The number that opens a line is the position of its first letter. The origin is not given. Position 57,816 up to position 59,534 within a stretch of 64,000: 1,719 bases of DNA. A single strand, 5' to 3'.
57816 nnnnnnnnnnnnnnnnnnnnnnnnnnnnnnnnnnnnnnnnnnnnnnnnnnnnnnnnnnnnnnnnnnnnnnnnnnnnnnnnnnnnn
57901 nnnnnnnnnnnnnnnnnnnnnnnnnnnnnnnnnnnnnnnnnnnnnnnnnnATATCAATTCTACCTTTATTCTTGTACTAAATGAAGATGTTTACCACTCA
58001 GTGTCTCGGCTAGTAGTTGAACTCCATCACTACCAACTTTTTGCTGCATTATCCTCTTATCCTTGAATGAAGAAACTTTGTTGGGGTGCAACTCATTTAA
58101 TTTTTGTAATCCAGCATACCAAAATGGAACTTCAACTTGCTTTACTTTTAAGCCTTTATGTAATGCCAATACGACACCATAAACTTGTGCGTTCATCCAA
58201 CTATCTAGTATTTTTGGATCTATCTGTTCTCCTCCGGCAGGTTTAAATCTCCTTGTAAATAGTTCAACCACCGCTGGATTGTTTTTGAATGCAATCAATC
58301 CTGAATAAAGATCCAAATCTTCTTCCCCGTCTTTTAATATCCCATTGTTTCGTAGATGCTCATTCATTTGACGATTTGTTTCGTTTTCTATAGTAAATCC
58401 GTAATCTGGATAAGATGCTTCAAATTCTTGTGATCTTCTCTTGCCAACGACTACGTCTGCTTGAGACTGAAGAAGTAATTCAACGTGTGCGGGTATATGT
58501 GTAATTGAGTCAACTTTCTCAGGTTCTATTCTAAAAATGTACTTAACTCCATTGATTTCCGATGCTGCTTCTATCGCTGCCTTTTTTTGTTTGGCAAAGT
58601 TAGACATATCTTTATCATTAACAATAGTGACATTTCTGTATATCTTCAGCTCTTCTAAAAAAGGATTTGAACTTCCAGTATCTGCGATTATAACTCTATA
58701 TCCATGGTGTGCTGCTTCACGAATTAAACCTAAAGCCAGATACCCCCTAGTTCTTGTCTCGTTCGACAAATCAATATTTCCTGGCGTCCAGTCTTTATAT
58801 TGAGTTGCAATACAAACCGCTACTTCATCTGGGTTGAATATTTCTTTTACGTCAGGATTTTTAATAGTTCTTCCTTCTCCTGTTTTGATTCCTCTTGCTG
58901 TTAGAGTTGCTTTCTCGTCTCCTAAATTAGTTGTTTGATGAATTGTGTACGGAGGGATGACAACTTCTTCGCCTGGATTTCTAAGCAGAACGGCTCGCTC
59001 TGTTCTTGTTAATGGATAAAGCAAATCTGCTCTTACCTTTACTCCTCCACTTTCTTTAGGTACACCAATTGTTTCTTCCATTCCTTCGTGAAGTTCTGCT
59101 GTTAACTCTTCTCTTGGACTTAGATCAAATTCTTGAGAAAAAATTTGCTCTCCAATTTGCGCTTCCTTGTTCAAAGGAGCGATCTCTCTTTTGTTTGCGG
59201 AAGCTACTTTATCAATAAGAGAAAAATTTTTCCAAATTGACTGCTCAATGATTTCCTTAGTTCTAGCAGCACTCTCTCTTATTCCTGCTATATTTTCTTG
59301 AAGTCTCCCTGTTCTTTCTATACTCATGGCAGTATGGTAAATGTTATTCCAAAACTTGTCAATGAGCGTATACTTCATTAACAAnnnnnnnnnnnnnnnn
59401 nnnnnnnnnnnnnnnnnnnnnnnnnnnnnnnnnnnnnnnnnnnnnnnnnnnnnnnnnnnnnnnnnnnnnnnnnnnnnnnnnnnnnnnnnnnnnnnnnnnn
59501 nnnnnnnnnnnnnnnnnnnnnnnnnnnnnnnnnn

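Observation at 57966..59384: GC-shifted 472-aa gene of unknown function, possibly a divergent GT-A-like enzyme, sits between GT2 and sugar-isomerase genes.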

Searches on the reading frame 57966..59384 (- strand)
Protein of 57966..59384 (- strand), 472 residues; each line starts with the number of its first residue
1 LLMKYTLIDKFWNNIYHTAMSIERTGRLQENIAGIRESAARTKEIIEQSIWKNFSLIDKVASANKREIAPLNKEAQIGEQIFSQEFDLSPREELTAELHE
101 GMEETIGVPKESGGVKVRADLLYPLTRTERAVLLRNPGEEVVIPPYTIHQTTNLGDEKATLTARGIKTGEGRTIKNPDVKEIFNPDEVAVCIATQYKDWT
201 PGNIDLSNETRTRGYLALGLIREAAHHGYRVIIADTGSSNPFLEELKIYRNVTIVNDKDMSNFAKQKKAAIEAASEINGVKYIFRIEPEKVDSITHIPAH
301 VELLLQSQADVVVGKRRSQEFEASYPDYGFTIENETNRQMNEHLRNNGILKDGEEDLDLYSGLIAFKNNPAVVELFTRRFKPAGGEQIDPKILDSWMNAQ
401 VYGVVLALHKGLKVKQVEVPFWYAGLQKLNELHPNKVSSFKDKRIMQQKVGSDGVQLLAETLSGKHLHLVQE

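Call 4: search_protein_families(library=pfam, proteins=[window:57966-59384:-], max_evalue=10)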
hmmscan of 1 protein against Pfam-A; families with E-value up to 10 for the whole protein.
window:57966-59384:- (472 aa): 2 families
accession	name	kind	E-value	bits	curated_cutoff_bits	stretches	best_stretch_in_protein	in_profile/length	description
PF02373.28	JmjC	-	0.039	14.8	24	1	134-156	84-106/114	JmjC domain, hydroxylase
PF00535.33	Glycos_transf_2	-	0.042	14.2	23.3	1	225-320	24-119/168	Glycosyl transferase family 2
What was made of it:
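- Closest known: Dolichyl/polyprenyl-phosphate glycosyltransferases of the GT2-DP group. Different: The protein does not reach the Pfam GT2 threshold (call 4).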

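Call 5: search_protein_families(library=ncbifam, proteins=[window:57966-59384:-], max_evalue=10)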
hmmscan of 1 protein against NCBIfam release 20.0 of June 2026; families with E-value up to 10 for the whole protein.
window:57966-59384:- (472 aa): 0 families
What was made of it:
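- Checked: Pfam GT2 scores E 0.04, 14 bits against a 23.3 cutoff, and NCBIfam finds nothing (calls 4, 5).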

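Call 6: find_homologous_proteins(query=window:57966-59384:-, max_evalue=0.001)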
Query window:57966-59384:- (472 aa): 1 proteins with E <= 0.001 among 8000 candidates.
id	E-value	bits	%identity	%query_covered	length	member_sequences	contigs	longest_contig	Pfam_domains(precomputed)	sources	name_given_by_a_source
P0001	0.0e+0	1009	100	96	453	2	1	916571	-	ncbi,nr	ncbi:MAG: hypothetical protein HY044_02970 [Candidatus Woesebacteria bacterium]|nr:MAG: hypothetical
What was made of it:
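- Tried and rejected: The full protein found only itself (call 6).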

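Call 7: search_solved_structures(query=window:57966-59384:-, max_evalue=10, show_alignments=3)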
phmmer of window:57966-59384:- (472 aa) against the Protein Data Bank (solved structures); distinct sequences matched with E-value up to 10: 5.
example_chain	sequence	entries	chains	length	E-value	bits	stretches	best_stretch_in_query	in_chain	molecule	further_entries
1qxj_A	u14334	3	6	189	0.28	13.7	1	132-159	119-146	Glucose-6-phosphate isomerase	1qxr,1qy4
2gc0_A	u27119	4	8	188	0.28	13.7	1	132-159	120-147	Glucose-6-phosphate isomerase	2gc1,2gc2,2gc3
1x7n_A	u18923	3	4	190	0.28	13.7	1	132-159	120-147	Glucose-6-phosphate isomerase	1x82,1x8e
1vrg_A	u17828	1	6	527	1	11.8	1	121-172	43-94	propionyl-CoA carboxylase, beta subunit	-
9t97_D5a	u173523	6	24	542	1.1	11.7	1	87-186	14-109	Propionyl-CoA carboxylase beta chain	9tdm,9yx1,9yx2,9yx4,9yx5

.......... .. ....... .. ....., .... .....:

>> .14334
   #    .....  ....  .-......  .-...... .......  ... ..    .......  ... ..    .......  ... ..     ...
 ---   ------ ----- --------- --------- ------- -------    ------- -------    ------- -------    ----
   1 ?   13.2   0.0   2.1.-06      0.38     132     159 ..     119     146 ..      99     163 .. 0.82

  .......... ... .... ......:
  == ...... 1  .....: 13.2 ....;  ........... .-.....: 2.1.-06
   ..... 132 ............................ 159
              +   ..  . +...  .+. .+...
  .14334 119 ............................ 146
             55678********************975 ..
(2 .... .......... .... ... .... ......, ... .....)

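Call 21: search_protein_representatives(protein=window:57966-59384:-)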
Query: 472 residues. Proteins with E-value up to 0.001 (for the whole library): 272; up to 1e-10: 165; up to 1e-30: 22. The best 150 are listed.
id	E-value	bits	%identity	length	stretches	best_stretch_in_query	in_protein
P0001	0.0e+00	1009.2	100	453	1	20-472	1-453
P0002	1.7e-96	340.7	62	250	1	221-472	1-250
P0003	1.9e-60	221.9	45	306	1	183-458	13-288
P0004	2.9e-56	208.1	61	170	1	309-472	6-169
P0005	2.2e-50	188.7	43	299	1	184-456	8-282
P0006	3.6e-41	158.4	37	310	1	174-449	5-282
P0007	1.6e-38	149.6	51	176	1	17-186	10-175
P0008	1.3e-37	146.6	37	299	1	183-450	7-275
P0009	8.3e-37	144.0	36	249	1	229-458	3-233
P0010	8.3e-36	140.7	35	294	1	183-448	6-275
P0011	6.1e-35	137.8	35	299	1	184-447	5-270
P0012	1.8e-34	136.3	35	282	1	180-447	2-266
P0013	2.3e-34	135.9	36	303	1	177-448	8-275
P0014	2.5e-34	135.8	36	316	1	177-451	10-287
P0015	1.3e-32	130.2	34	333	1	180-449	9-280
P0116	3.7e-17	79.2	32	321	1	182-437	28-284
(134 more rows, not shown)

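Call 26: find_encoding_contigs(protein=P0002, flank=8000, max_places=3)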
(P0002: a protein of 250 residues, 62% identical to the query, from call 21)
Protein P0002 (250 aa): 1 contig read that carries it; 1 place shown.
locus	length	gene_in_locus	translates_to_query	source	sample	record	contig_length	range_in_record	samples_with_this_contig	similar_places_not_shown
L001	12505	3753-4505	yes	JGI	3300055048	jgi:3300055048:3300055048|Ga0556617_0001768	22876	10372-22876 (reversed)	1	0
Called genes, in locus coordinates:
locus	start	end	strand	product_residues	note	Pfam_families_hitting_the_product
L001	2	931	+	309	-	?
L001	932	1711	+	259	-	PF13460:NAD_binding_10 (weak), PF01370:Epimerase (weak)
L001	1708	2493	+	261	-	PF01261:AP_endonuc_2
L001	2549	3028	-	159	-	-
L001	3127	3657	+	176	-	-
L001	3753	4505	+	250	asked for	-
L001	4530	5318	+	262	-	PF00535:Glycos_transf_2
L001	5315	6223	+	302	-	PF02729:OTCace_N, PF00185:OTCace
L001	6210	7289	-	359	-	PF00070:Pyr_redox (faint), PF01266:DAO, PF07992:Pyr_redox_2 (faint), PF13450:NAD_binding_8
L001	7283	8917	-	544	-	-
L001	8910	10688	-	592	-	PF02543:Carbam_trans_N, PF22521:HypF_C_2 (weak), PF16861:Carbam_trans_C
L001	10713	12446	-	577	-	PF02543:Carbam_trans_N, PF16861:Carbam_trans_C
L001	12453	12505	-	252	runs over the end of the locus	PF01209:Ubie_methyltran, PF13489:Methyltransf_23, PF05175:MTS (weak), PF06325:PrmA (weak), PF13847:Methyltransf_31, PF08241:Methyltransf_11, PF08242:Methyltransf_12, PF13649:Methyltransf_25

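Call 27: find_encoding_contigs(protein=P0003, flank=8000, max_places=3)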
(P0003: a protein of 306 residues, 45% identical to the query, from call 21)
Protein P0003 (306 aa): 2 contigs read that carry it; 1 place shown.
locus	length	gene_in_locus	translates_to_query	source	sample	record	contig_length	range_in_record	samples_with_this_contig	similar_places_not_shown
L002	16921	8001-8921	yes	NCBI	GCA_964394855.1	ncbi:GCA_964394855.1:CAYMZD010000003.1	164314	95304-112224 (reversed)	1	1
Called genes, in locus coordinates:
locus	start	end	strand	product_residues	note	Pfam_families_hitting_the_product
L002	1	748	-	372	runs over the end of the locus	PF04321:RmlD_sub_bind, PF01370:Epimerase, PF02719:Polysacc_synt_2, PF16363:GDP_Man_Dehyd, PF07993:NAD_binding_4 (weak)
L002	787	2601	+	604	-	PF02543:Carbam_trans_N, PF16861:Carbam_trans_C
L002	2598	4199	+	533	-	-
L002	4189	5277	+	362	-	PF00070:Pyr_redox (faint), PF01266:DAO, PF03486:HI0933_like (faint), PF07992:Pyr_redox_2 (faint)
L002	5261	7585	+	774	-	PF00754:F5_F8_type_C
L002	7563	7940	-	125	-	PF04138:GtrA_DPMS_TM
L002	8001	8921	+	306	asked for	-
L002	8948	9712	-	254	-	PF00535:Glycos_transf_2 (weak)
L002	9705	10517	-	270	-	PF01261:AP_endonuc_2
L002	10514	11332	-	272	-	PF01370:Epimerase (weak)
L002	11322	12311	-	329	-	PF00535:Glycos_transf_2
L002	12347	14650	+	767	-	PF02366:PMT, PF13231:PMT_2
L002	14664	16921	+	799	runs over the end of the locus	PF00754:F5_F8_type_C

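Call 44: predict_structure(alignment_id=A3)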
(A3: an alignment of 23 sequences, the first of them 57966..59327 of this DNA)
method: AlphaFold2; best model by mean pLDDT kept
length: 453 residues; sequences in the alignment: 23
mean_pLDDT: 77.5   pTM: 0.68
mean pLDDT of the five models: 77.5, 77.2, 77.2, 76.3, 74.1
residues with pLDDT >= 90: 258; 70-90: 59; 50-70: 20; < 50: 116
segments of 3 or more residues with pLDDT < 50: 1-3, 48-160
pLDDT, mean of each block of 10 residues (from residue 1): 59 82 82 74 59 45 36 31 28 41 42 40 30 26 33 42 89 96 92 96 97 96 96 92 91 98 97 96 97 98 98 98 98 97 97 97 74 78 97 98 96 96 94 94 92 90
secondary structure, 60 per line:
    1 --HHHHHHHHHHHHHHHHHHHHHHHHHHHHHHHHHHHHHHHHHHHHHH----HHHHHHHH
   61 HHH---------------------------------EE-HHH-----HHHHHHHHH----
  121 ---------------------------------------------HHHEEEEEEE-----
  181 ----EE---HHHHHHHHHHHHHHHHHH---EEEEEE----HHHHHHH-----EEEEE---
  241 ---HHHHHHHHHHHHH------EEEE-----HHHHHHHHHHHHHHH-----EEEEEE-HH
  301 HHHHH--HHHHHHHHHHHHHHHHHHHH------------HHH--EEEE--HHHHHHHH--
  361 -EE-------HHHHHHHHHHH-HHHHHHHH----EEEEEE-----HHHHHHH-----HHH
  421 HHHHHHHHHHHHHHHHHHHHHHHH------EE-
elements in order: H3-48 H53-63 H108-116 E169-175 H190-207 E211-216 H221-227 E233-237 H244-256 E263-266 H272-286 E292-297 H299-305 H308-327 E345-348 H351-358 H371-381 H383-390 E395-400 H406-412 H418-444
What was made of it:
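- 59184..59321 (-): N-module, long N-terminal alpha-helix (residues 3-48). AlphaFold2 model, pLDDT about 75-82 for this helix (call 44).
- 57969..58847 (-): C-module: GT-A fold, GT2-like catalytic domain (residues 161-453). pLDDT above 90 (call 44).
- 58680..58682 (-): D216, at the end of beta2 in 'IIAD-TGSS' (family consensus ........). It is the presumed nucleotide-binding Asp of GT-A. Position follows strand 211-216 in the model (call 44).
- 58515..58526 (-): E268-P269-E270-K271, the family's [E/Q]-P-E-K motif at the DxD position. It directly follows beta4 (263-266) (call 44).
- Checked: E268-P-E270-K271 directly follows strand beta4 of a confident GT-A model (call 44).
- Fold: AF2 pLDDT above 90 over residues 161-453 (call 44).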

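Call 54: fold_search(model_id=the predicted structure, library=pdb)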
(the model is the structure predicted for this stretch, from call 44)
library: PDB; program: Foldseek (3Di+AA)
matches with E <= 10: 1473; with E <= 0.001: 181
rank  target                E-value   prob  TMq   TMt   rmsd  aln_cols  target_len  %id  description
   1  8vxh_A                2.9e-07  1.00  0.32  0.44  15.6       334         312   13  Cryo-EM Structure of the Glycosyltransferase ArnC from Salmonella enterica in the Apo State Determined on Talos Arctic (released 2025-02-05)
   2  9nyd_B                2.9e-07  1.00  0.31  0.42  13.8       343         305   14  Cryo-EM structure of the glycosyltransferase GtrB in the pre-catalysis and product-bound state (released 2025-12-17)
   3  9nyd_C                4.3e-07  1.00  0.32  0.44  17.3       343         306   13  Cryo-EM structure of the glycosyltransferase GtrB in the pre-catalysis and product-bound state (released 2025-12-17)
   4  9nyf_A                4.5e-07  1.00  0.33  0.45  15.0       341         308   14  Cryo-EM structure of the glycosyltransferase GtrB (tetramer volume) (released 2025-12-17)
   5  9nyc_A                5.7e-07  1.00  0.34  0.46  15.5       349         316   12  Cryo-EM structure of the glycosyltransferase GtrB in the substrate-bound state (released 2025-12-17)
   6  5ekp_B                1.1e-06  1.00  0.30  0.43  14.8       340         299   14  Structure of the polyisoprenyl-phosphate glycosyltransferase GtrB (WT) (released 2016-01-06)
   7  5eke_D                1.2e-06  1.00  0.32  0.47  17.4       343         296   14  Structure of the polyisoprenyl-phosphate glycosyltransferase GtrB (F215A mutant) (released 2016-01-06)
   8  5ekp_D                1.2e-06  1.00  0.32  0.47  14.9       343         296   14  Structure of the polyisoprenyl-phosphate glycosyltransferase GtrB (WT) (released 2016-01-06)
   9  9nye_A                1.2e-06  1.00  0.32  0.45  14.4       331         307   13  Cryo-EM structure of the glycosyltransferase GtrB in the apo state (octamer volume) (released 2025-12-17)
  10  2z86_A                1.9e-06  1.00  0.33  0.27   9.2       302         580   16  Crystal structure of chondroitin polymerase from Escherichia coli strain K4 (K4CP) complexed with UDP-GlcUA and UDP (released 2008-09-16)
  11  9nyd_A                2.3e-06  1.00  0.33  0.46  15.0       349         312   13  Cryo-EM structure of the glycosyltransferase GtrB in the pre-catalysis and product-bound state (released 2025-12-17)
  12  5ekp_A                2.9e-06  1.00  0.28  0.41  14.9       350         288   14  Structure of the polyisoprenyl-phosphate glycosyltransferase GtrB (WT) (released 2016-01-06)
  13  2z86_D                3.6e-06  1.00  0.32  0.25   9.7       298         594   16  Crystal structure of chondroitin polymerase from Escherichia coli strain K4 (K4CP) complexed with UDP-GlcUA and UDP (released 2008-09-16)
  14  3cgx                  3.6e-06  1.00  0.29  0.51  10.2       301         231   13  Crystal structure of putative nucleotide-diphospho-sugar transferase (YP_389115.1) from Desulfovibrio desulfuricans G20  (released 2008-03-18)
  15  9yq2_A                4.3e-06  1.00  0.29  0.27  14.6       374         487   11  Chlorella virus hyaluronan synthase bound to DDM (released 2025-12-10)
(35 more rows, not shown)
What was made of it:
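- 57969..58847 (-): Foldseek gives ArnC and GtrB at E 3e-7 (call 54).
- Closest known: Dolichyl/polyprenyl-phosphate glycosyltransferases of the GT2-DP group. Same: These are also the top Foldseek hits (call 54).
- Foldseek returns ArnC and GtrB first (call 54).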

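Call 58: search_protein_families(library=pfam, proteins=[P0007], max_evalue=10)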
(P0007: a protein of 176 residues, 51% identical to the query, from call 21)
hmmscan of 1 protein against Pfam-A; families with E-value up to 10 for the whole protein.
P0007 (176 aa): 2 families
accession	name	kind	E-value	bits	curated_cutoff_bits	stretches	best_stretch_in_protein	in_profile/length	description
PF07883.17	Cupin_2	-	0.012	15.8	27.2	1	123-148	41-66/70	Cupin domain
PF02373.28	JmjC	-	0.016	16.1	24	1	118-143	81-106/114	JmjC domain, hydroxylase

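Call 63: find_related_loci(query=window:57966-59327:-, collection=genome_contigs, flank=8000)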
Query window:57966-59327:- (453 aa) in genome_contigs; peptide patterns used: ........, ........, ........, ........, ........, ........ (x = any residue, [..] = any of these).
28 stretches matched a pattern; 1 encode a relative of the query (tblastn E <= 1e-3); 1 distinct loci.
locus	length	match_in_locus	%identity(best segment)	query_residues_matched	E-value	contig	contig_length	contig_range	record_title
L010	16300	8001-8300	29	209-309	2e-6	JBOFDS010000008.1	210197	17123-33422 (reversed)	MAG: Brevinema sp. isolate WFFMC_MAG_144 k139_51017_flag=0_multi=33.9937_len=210197, whole genome shotgun sequence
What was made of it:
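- Tried and rejected: The GTDB genome scan gave one distant Brevinema hit (call 63).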
